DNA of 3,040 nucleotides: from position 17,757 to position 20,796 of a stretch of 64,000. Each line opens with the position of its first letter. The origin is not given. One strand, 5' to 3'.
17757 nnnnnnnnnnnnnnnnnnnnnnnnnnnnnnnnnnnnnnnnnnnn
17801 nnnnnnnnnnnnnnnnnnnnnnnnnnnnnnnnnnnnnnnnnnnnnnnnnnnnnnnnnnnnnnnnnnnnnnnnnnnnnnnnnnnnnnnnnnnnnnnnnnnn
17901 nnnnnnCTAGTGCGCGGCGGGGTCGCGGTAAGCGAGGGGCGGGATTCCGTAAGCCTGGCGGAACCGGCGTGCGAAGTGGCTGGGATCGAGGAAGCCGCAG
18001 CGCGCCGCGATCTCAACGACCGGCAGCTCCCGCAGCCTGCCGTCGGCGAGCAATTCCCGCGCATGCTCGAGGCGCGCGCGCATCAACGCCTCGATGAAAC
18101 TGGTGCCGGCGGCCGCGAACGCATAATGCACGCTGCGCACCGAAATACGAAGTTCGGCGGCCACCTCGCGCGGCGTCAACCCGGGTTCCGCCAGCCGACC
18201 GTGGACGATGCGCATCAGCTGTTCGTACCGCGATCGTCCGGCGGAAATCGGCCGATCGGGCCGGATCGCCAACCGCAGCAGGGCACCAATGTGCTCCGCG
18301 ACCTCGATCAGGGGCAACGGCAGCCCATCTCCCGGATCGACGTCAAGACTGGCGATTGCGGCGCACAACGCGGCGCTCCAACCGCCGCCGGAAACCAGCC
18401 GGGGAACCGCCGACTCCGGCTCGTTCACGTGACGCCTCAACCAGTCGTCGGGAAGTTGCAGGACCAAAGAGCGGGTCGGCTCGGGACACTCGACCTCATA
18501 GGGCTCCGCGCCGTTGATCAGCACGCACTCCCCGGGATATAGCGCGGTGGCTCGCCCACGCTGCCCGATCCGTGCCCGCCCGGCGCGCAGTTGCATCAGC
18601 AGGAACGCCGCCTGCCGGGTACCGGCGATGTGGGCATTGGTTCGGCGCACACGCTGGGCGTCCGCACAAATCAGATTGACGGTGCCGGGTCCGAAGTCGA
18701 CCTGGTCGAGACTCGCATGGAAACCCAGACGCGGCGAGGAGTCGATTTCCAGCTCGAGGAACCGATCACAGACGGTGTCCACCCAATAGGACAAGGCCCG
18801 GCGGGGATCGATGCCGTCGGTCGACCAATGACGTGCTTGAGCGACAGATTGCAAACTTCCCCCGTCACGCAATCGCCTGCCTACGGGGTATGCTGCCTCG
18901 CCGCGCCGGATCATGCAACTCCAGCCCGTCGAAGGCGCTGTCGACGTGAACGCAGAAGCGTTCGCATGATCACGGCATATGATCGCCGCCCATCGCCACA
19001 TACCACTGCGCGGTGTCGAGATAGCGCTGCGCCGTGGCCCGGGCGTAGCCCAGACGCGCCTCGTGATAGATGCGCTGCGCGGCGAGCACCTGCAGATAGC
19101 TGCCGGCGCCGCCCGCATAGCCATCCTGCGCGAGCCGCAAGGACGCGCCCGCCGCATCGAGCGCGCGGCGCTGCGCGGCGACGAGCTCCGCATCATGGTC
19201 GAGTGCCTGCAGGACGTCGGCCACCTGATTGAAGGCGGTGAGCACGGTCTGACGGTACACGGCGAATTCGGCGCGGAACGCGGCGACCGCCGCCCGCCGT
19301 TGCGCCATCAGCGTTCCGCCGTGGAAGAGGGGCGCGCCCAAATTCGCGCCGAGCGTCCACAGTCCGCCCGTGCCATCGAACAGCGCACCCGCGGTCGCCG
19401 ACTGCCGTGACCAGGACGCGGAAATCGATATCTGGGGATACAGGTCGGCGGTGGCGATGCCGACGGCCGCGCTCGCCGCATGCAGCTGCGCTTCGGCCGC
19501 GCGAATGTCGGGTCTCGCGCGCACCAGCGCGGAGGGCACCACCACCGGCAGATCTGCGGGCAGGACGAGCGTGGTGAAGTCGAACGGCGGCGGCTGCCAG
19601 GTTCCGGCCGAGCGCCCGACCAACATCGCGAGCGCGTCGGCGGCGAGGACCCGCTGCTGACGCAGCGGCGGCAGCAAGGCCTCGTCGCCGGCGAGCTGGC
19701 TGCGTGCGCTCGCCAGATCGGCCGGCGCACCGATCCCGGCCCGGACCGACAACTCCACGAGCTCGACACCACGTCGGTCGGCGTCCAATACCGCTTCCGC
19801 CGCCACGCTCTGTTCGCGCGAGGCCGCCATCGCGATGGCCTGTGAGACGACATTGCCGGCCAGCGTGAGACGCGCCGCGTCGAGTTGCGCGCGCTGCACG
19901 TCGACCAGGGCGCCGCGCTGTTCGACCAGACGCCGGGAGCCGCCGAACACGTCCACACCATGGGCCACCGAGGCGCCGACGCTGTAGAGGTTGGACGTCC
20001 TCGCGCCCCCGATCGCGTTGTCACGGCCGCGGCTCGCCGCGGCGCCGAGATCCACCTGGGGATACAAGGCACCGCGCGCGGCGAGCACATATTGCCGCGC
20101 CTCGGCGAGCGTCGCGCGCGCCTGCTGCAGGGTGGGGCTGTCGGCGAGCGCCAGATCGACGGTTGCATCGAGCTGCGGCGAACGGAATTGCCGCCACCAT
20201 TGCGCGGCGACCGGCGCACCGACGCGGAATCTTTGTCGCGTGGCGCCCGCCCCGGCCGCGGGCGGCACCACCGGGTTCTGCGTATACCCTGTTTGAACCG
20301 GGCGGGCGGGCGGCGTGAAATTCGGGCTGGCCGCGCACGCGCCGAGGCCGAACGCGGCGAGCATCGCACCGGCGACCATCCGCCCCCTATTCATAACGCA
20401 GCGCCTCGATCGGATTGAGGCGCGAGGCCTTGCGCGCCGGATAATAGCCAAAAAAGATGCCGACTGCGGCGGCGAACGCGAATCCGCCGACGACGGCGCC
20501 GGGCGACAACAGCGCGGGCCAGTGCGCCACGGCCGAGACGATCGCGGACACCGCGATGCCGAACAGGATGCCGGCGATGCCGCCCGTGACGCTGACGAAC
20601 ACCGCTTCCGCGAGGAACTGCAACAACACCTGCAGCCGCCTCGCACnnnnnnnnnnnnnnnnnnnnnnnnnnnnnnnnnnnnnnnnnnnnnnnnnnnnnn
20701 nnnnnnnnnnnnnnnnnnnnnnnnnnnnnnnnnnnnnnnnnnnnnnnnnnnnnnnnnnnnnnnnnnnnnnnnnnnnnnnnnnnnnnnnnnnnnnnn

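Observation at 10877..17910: Six-gene kinase, biotin carboxylase and phosphatase operon for phosphorylation-dependent carboxylation of an aryl methyl ketone (Acv/Hpe type)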

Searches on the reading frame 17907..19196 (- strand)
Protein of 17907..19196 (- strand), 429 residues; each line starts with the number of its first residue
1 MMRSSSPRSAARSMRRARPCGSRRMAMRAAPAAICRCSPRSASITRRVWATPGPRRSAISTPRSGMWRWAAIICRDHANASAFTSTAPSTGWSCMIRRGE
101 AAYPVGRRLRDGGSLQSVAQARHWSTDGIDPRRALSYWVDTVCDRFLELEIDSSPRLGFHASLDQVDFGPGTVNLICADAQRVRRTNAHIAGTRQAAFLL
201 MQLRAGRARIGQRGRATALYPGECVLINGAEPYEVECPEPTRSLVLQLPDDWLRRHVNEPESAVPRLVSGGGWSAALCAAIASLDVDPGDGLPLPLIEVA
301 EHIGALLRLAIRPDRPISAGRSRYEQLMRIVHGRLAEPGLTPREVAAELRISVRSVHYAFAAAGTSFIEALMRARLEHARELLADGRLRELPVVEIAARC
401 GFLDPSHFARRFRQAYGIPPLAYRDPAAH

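Call 3: search_protein_families(library=pfam, proteins=[window:17907-19196:-])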
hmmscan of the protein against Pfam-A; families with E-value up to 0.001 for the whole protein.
window:17907-19196:- (429 aa): 4 families
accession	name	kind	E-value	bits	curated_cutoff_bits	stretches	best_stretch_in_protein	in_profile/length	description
PF12833.13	HTH_18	-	7.2e-20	71.5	33.6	1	346-424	2-78/80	Helix-turn-helix domain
PF14525.12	AraC_binding_2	-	5e-17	62.6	27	1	138-308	1-169/173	AraC-binding-like domain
PF00165.29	HTH_AraC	-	5.5e-09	36.4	26.6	1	390-424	8-41/42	Bacterial regulatory helix-turn-helix proteins, AraC family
PF13384.12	HTH_23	-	0.00022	21.4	24.6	0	335-357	14-35/50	Homeodomain-like domain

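Call 4: search_protein_families(library=ncbifam, proteins=[window:17907-19196:-])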
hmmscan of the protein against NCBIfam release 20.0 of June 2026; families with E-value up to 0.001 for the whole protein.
window:17907-19196:- (429 aa): 16 families
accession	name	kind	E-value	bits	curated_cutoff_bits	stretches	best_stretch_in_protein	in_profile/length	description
NF007243.0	PRK09685.1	equivalog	7.7e-28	97.8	199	1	139-425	18-300/303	transcriptional regulator FeaR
NF049968.1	QhpR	equivalog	1.9e-14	53.5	250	1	325-424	188-284/284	AraC-like transcriptional regulator QhpR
NF006902.0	PRK09393.1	equivalog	7.4e-11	41.8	425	1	317-425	213-320/327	transcriptional regulator FtrA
NF052534.1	RzbtTranRegRhrA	equivalog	1.3e-10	41.1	500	1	316-425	201-309/312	rhizobactin biosynthesis transcriptional regulator RhrA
NF041686.2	ant_diox_reg_AndR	equivalog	3e-10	40.2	350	1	334-420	229-314/321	anthranilate 1,2-dioxygenase regulatory protein AndR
NF010028.0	PRK13503.1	equivalog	5e-08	32.7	288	1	322-424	171-270/278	HTH-type transcriptional activator RhaS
NF050186.1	TransRegGliRPseudo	equivalog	1.1e-07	31.5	570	1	336-425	248-335/338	AraC family transcriptional regulator GliR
NF052371.1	TransRegGbdRPseu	equivalog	1.9e-07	30.5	480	1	367-424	270-324/365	choline metabolism transcriptional regulator GbdR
NF011618.0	PRK15044.1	equivalog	1.5e-05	24.5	423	1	343-424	212-290/295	invasion transcriptional regulator HilC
NF007860.0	PRK10572.1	equivalog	1.8e-05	23.7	208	1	322-425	183-283/292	arabinose operon transcriptional regulator AraC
NF047788.1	TransRegPocR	equivalog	2e-05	24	500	1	362-426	229-290/296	transcriptional regulator PocR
TIGR04094.1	adjacent_YSIRK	equivalog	2.6e-05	23.4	200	1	340-424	302-383/383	YSIRK-targeted surface antigen transcriptional regulator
NF011732.0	PRK15185.1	equivalog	6.3e-05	22.4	354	1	344-427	227-307/309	transcriptional regulator HilD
NF047455.1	TF_Staph_AryK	equivalog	8.8e-05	20.9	850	0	341-425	175-257/759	transcriptional regulator AryK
NF010026.0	PRK13501.1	equivalog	0.0001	21.6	363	1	352-425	205-276/290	HTH-type transcriptional activator RhaR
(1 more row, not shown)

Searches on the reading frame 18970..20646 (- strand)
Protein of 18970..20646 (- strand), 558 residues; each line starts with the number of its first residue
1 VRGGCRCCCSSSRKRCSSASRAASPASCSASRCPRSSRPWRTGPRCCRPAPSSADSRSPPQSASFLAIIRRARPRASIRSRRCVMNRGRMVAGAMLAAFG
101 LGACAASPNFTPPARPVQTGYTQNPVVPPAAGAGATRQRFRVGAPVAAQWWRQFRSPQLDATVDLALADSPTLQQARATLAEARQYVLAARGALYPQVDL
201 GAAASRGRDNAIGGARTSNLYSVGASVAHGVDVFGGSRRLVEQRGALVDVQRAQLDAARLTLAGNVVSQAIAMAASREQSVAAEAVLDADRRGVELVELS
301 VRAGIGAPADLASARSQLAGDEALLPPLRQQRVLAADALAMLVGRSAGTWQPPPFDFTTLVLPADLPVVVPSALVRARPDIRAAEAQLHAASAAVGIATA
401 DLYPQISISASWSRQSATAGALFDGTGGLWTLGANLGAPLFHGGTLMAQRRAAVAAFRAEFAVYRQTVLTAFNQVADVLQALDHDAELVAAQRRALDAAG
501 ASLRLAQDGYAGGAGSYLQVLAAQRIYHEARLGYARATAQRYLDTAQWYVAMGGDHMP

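Call 17: search_protein_families(library=pfam, proteins=[window:18970-20646:-], max_evalue=0.00001)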
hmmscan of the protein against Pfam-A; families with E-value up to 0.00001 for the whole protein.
window:18970-20646:- (558 aa): 1 family
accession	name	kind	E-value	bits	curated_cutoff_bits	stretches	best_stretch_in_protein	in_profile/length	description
PF02321.23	OEP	-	7.1e-42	143.8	22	2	377-553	11-187/187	Outer membrane efflux protein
